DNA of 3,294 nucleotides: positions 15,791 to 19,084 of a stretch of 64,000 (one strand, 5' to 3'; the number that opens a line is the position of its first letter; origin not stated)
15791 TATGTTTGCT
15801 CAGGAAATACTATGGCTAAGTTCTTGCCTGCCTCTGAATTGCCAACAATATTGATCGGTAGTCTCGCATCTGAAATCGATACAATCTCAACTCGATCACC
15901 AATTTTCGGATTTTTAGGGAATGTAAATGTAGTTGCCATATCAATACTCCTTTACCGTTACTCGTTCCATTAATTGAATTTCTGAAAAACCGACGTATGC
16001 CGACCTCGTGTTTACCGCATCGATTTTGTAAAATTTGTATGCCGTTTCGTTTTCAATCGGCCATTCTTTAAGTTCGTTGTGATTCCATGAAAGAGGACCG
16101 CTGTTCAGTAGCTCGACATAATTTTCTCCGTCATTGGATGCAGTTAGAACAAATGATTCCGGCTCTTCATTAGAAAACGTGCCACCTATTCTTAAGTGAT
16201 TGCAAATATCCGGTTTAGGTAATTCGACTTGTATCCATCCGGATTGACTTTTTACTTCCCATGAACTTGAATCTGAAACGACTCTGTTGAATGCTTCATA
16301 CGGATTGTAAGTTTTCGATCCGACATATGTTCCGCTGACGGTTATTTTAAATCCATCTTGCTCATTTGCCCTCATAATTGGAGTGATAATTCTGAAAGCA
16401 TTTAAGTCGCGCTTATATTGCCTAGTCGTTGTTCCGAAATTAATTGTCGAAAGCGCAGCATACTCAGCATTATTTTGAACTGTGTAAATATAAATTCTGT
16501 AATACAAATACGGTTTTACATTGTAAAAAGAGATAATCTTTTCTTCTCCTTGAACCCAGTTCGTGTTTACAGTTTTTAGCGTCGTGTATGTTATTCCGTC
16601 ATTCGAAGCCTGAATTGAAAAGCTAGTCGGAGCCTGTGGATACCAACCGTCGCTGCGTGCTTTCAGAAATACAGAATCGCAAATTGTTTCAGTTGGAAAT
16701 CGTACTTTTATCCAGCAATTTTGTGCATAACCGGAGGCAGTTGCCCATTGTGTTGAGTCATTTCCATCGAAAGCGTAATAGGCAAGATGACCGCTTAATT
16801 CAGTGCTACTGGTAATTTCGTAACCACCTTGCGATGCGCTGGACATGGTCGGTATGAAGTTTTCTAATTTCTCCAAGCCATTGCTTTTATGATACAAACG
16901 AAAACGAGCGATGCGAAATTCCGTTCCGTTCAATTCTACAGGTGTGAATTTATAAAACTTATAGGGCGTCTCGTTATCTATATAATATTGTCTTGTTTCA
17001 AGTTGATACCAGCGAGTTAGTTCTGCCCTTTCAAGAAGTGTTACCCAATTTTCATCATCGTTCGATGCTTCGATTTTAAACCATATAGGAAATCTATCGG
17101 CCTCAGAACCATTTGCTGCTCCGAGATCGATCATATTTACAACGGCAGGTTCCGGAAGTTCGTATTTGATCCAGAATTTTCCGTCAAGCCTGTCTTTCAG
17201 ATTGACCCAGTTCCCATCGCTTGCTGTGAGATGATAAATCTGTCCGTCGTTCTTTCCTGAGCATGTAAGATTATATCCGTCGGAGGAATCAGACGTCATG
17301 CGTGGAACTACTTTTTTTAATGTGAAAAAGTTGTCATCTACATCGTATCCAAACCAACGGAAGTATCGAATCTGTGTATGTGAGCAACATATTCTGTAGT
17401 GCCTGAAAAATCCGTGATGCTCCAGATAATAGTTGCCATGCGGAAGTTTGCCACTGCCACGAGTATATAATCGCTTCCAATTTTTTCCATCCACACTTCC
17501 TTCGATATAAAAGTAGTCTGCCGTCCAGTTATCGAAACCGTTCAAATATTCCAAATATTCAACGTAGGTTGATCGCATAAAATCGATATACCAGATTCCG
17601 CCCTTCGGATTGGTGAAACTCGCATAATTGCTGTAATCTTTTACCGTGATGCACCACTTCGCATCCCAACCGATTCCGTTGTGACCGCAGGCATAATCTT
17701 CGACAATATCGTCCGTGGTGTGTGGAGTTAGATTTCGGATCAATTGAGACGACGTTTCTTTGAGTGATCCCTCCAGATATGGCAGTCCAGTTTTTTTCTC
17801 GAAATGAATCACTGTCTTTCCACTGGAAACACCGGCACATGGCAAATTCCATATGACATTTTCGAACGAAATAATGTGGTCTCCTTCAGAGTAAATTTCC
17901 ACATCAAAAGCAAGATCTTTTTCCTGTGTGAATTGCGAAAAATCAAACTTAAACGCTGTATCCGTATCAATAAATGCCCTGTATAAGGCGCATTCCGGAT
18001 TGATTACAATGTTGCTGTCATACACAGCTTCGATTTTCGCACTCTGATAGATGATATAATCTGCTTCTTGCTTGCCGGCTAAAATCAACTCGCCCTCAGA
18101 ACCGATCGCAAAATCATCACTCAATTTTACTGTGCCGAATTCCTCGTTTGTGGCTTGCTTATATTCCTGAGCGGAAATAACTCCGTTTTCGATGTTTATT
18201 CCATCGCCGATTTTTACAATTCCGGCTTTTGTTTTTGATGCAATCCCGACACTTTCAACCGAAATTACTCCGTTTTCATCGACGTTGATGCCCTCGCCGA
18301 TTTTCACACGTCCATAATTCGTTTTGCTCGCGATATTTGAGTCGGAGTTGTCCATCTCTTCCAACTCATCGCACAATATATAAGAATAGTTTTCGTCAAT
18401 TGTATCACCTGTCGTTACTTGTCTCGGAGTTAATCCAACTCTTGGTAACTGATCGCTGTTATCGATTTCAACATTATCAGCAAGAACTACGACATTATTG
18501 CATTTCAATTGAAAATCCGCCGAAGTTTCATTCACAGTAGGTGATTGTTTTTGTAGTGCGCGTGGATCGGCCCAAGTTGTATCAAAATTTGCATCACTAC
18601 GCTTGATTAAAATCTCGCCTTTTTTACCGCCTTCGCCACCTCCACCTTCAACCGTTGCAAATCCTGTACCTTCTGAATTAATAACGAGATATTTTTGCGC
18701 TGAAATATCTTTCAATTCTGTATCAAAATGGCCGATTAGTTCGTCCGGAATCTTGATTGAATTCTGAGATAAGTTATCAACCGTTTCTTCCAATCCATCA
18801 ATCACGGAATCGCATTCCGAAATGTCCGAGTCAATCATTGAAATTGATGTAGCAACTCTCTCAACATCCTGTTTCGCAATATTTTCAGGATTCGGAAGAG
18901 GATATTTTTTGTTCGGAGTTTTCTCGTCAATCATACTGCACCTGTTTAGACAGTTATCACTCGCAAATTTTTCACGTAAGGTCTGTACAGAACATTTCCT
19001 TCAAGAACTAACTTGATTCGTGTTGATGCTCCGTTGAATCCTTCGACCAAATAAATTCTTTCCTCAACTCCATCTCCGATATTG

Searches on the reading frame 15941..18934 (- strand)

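Call 50: search_protein_families(library=phrogs, proteins=[window:15941-18934:-], max_evalue=0.00001)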
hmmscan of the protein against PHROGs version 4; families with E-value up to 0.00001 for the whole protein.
window:15941-18934:- (997 aa): 8 families
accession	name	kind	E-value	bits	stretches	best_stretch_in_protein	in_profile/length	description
phrog_17517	-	tail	9.3e-38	130.6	3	689-824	11-146/227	tail protein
phrog_16348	-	unknown function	5.9e-37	128.4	3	691-833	429-578/818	-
phrog_38477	-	unknown function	2.5e-17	63.3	1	580-671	150-246/674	-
phrog_33548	-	unknown function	1.5e-16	60.7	0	567-695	210-334/721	-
phrog_10304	-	head and packaging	1.6e-16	61.4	1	714-799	118-209/213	virion structural protein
phrog_14493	-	unknown function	3.5e-10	41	1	3-49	2-48/64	-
phrog_12736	-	head and packaging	5.2e-10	39.3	0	700-794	455-552/762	virion structural protein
phrog_20381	-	unknown function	7.8e-09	37.1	1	2-41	3-42/87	-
